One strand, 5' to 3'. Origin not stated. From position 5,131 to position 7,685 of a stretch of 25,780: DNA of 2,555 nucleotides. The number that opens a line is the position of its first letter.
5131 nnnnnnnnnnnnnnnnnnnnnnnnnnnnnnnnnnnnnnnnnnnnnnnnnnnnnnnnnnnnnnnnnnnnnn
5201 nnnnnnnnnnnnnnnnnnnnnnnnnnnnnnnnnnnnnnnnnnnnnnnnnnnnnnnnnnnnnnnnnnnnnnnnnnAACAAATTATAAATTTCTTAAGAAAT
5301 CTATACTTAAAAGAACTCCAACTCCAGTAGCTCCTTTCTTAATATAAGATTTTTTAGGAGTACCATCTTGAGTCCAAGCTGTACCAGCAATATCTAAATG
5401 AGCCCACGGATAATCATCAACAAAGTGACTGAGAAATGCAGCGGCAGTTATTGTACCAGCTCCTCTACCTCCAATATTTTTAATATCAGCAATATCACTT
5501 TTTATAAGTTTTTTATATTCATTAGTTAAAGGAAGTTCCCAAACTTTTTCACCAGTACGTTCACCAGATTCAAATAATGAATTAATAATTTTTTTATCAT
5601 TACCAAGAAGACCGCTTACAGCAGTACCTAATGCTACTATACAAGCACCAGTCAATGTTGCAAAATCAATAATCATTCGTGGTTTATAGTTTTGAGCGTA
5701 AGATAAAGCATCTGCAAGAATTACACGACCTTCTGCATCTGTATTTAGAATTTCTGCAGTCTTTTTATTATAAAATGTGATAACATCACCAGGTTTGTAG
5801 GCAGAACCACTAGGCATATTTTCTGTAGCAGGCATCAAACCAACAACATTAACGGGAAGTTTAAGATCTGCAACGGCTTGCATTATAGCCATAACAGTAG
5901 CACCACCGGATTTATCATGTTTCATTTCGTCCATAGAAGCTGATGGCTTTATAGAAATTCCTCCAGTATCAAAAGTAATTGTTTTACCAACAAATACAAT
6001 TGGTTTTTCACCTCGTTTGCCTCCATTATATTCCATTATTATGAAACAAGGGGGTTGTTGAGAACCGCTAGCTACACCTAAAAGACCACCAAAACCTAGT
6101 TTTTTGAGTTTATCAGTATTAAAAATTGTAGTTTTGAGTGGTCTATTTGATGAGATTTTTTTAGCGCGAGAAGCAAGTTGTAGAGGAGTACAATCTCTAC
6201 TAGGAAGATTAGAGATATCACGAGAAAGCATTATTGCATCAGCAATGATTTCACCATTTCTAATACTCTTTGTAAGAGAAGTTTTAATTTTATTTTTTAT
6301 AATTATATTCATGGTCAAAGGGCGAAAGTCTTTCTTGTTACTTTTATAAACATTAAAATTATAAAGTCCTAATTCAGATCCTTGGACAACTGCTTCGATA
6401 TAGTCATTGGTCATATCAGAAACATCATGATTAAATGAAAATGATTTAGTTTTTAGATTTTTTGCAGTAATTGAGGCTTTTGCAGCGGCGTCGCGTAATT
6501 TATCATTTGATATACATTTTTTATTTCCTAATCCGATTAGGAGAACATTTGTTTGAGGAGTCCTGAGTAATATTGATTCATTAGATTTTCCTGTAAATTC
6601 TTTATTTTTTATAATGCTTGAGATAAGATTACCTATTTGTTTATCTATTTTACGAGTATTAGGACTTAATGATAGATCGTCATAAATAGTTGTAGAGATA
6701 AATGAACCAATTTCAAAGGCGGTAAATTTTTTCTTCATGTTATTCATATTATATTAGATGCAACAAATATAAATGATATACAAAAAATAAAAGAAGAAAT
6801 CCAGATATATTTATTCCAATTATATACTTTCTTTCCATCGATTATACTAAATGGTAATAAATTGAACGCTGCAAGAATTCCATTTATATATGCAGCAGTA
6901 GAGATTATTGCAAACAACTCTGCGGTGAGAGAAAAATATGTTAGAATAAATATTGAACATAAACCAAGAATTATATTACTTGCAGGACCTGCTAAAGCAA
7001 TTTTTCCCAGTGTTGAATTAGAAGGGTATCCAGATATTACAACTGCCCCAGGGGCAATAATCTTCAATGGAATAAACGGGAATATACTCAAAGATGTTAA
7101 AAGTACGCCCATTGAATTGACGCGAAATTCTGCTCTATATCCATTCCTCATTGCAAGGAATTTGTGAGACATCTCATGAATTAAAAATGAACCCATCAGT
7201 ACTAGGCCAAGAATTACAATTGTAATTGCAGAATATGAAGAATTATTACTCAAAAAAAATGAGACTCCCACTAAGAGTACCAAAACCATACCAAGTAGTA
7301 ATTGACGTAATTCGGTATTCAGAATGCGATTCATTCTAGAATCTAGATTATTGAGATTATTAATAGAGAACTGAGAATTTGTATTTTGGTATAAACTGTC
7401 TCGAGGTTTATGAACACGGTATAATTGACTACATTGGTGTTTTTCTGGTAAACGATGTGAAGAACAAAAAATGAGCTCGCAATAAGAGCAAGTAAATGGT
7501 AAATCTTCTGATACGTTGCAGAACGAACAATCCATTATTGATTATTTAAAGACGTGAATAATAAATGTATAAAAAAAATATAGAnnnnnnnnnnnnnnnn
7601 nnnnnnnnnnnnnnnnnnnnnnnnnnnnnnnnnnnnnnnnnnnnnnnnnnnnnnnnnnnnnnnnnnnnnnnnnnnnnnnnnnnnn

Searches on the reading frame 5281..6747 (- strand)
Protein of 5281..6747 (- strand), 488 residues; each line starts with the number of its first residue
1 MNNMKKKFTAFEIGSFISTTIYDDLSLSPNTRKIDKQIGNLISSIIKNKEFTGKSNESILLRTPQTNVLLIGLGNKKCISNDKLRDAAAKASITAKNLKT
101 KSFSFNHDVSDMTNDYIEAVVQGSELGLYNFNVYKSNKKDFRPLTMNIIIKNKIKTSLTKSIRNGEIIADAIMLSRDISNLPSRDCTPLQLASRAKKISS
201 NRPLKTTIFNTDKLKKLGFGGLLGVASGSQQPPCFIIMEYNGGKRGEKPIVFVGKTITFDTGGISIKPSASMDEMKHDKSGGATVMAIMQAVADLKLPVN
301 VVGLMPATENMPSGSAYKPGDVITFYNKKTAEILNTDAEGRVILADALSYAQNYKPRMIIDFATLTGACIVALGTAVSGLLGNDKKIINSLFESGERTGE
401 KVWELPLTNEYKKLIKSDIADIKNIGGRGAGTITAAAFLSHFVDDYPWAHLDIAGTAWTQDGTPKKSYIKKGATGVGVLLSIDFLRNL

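Call 47: search_protein_families(library=pfam, proteins=[window:5281-6747:-], max_evalue=0.00001)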
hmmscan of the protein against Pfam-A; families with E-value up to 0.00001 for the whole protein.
window:5281-6747:- (488 aa): 2 families
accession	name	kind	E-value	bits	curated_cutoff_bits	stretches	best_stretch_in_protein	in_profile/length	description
PF00883.26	Peptidase_M17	-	4.3e-124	414.3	25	1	174-479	2-307/310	Cytosol aminopeptidase family, catalytic domain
PF02789.23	Peptidase_M17_N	-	2.1e-21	76.6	23.4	1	21-138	4-129/129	Cytosol aminopeptidase family, N-terminal domain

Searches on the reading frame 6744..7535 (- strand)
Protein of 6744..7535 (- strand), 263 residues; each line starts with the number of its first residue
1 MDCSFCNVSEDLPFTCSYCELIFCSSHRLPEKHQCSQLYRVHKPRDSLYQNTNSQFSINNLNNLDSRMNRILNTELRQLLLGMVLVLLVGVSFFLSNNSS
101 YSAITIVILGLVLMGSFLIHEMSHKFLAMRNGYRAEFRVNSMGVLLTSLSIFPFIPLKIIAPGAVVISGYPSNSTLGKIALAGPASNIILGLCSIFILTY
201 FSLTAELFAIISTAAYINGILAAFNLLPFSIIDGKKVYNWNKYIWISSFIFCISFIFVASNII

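Call 47: search_protein_families(library=pfam, proteins=[window:6744-7535:-], max_evalue=0.00001)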
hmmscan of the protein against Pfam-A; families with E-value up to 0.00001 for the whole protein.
window:6744-7535:- (263 aa): 2 families
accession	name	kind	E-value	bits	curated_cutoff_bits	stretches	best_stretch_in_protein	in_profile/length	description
PF02163.28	Peptidase_M50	-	3.2e-12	46.7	27.2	1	111-201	4-103/221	Peptidase family M50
PF01428.23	zf-AN1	-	1.5e-11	44.6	27.9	1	3-39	1-39/40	AN1-like Zinc finger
